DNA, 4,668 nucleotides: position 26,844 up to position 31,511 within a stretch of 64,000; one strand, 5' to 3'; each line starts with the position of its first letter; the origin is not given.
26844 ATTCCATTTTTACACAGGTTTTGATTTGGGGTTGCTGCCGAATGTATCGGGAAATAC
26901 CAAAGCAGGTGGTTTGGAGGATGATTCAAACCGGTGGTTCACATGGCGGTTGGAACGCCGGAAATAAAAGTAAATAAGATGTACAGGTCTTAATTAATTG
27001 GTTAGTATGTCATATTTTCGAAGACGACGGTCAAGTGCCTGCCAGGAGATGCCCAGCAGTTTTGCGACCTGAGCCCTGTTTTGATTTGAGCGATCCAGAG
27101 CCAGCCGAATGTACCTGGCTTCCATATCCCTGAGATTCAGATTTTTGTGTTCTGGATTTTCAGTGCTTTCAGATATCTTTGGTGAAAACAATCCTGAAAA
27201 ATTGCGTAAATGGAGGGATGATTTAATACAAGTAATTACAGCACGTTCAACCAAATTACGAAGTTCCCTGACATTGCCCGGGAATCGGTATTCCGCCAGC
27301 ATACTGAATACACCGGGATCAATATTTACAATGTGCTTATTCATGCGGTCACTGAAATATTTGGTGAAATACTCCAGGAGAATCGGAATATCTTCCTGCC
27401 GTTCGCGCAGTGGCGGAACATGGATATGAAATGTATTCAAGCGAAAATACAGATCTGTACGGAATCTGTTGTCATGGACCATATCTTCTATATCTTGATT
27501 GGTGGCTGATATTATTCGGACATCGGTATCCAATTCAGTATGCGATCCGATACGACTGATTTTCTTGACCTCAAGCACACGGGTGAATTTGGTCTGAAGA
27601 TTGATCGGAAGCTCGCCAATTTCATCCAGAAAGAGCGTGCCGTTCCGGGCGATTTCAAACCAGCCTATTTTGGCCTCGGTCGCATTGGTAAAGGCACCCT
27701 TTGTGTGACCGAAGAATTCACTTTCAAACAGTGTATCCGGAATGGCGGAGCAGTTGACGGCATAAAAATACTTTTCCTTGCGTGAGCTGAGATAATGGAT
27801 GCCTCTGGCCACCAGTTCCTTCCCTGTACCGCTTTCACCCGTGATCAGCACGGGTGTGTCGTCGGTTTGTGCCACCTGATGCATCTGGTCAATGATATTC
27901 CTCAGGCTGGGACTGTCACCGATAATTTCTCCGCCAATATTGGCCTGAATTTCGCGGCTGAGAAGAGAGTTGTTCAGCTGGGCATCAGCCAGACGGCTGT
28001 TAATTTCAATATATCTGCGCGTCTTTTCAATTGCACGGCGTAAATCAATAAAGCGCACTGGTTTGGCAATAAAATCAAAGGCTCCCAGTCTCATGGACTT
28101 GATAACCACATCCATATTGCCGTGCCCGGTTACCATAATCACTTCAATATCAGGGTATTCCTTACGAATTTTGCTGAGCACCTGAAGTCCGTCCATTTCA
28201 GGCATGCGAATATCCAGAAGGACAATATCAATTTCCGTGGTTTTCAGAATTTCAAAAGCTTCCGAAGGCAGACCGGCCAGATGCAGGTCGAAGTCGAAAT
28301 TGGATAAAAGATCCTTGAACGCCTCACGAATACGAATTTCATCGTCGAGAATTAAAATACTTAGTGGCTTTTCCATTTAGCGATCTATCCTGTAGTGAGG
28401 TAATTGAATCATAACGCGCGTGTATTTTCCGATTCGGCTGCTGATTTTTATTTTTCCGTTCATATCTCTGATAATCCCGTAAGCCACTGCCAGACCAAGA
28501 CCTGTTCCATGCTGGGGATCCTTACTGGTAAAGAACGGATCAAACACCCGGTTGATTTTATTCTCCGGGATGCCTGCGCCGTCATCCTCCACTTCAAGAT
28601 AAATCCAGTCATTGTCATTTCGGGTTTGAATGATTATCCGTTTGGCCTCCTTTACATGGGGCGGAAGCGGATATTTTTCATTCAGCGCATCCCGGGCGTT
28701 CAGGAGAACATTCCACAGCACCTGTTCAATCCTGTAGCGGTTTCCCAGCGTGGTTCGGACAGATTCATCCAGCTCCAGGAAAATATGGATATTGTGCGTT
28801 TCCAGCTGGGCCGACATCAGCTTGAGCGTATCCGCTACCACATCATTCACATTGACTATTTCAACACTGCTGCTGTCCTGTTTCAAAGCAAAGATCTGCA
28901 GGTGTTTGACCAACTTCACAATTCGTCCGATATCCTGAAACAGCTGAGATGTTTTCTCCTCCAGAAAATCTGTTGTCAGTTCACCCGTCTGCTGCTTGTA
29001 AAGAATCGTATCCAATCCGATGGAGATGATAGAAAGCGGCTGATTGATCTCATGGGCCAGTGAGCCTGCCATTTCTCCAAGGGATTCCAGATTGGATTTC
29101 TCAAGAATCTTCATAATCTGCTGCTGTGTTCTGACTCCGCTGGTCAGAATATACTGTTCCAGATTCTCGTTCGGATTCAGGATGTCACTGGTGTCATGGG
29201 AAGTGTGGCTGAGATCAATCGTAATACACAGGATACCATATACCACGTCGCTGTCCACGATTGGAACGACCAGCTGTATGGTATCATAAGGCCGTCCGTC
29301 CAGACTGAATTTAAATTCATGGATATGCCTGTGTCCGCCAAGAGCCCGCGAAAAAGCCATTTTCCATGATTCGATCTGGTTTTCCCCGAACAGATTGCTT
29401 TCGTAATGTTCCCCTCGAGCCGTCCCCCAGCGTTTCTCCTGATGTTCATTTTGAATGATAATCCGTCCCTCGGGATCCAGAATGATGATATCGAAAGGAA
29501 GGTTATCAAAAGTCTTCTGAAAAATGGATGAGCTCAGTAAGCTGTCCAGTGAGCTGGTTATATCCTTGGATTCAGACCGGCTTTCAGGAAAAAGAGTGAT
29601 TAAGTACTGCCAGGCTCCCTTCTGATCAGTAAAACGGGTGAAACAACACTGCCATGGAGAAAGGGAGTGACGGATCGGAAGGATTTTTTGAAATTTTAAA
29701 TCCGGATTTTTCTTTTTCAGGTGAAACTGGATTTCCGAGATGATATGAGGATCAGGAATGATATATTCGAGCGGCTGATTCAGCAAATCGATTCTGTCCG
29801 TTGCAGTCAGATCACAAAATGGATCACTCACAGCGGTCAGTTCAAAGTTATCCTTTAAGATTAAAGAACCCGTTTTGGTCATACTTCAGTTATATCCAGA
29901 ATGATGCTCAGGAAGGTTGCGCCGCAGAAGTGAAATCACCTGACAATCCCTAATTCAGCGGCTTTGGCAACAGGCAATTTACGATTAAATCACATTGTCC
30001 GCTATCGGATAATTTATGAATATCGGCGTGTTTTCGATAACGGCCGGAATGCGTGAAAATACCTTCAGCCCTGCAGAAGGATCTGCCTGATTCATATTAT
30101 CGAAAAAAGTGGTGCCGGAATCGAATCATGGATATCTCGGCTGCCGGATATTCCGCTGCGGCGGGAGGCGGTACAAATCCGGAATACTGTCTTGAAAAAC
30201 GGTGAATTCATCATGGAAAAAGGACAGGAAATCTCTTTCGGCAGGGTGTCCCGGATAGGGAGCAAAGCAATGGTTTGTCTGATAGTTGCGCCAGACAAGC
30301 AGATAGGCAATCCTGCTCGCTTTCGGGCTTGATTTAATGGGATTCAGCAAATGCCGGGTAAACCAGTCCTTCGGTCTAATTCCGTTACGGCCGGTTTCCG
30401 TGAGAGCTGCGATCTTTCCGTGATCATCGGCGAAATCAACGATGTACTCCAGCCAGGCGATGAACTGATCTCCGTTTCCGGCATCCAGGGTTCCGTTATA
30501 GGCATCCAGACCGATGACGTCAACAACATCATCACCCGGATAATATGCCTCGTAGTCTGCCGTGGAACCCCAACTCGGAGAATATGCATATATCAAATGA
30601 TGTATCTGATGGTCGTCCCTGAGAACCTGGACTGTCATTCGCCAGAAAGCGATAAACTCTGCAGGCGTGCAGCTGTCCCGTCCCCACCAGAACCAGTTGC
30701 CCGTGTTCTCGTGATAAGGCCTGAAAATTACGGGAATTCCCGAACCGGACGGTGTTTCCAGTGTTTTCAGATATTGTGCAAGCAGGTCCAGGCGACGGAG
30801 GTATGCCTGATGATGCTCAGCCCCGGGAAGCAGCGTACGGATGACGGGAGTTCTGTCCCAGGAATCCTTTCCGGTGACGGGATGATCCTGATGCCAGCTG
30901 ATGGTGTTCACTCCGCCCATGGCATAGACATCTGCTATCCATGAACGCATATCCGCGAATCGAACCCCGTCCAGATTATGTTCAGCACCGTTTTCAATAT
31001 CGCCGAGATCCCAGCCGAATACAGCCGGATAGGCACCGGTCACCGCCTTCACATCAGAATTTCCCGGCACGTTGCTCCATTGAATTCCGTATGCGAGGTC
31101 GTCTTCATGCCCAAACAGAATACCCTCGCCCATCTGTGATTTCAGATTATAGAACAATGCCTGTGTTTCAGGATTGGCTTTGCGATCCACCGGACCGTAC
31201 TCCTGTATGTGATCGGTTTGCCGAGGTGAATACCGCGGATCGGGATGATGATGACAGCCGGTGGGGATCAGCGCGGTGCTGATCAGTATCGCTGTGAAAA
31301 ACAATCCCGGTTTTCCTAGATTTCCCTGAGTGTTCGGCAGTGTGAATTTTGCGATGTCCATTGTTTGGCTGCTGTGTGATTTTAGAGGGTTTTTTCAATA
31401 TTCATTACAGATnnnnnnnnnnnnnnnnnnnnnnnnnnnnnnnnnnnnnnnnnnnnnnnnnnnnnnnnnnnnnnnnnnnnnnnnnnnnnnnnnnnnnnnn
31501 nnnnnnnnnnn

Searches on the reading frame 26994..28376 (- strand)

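Call 77: search_protein_families(library=pfam, proteins=[window:26994-28376:-], max_evalue=0.0001)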
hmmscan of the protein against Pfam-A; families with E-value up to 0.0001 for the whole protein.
window:26994-28376:- (460 aa): 7 families
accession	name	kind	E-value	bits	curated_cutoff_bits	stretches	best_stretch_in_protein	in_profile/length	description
PF00158.32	Sigma54_activat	-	1.3e-65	220.6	20.2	1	151-319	1-168/168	Sigma-54 interaction domain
PF00072.30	Response_reg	-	1.9e-28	99.3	30.2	1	7-116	1-110/111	Response regulator receiver domain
PF14532.12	Sigma54_activ_2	-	1e-21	78.1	25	1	152-323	1-138/138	Sigma-54 interaction domain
PF25601.1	AAA_lid_14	-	2.8e-21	75.6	27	1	324-401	1-78/87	AAA+ ATPase lid domain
PF02954.25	HTH_8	-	5.4e-10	39.3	22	1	415-455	2-42/42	Bacterial regulatory protein, Fis family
PF01078.27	Mg_chelatase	-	1.4e-05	25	20.3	0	167-294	16-158/207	Magnesium chelatase, subunit ChlI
PF07728.20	AAA_5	-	2.9e-05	24.5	22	1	175-294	1-123/139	AAA domain (dynein-related subfamily)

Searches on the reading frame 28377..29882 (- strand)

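Call 78: search_protein_families(library=pfam, proteins=[window:28377-29882:-], max_evalue=0.0001)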
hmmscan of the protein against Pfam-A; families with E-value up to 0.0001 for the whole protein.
window:28377-29882:- (501 aa): 2 families
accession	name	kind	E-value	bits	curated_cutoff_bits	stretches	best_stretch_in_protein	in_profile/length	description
PF02518.31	HATPase_c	-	2.3e-22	79.9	26.4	1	381-496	2-109/111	Histidine kinase-, DNA gyrase B-, and HSP90-like ATPase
PF13426.13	PAS_9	-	3.6e-08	34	27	0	5-59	3-57/103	PAS domain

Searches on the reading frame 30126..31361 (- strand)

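Call 78: search_protein_families(library=pfam, proteins=[window:30126-31361:-], max_evalue=0.0001)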
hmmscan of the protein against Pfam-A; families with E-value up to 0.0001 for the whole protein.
window:30126-31361:- (411 aa): 1 family
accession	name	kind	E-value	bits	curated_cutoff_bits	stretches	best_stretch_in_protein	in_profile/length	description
PF02156.21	Glyco_hydro_26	-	7.6e-45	154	20.2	1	58-362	1-287/311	Glycosyl hydrolase family 26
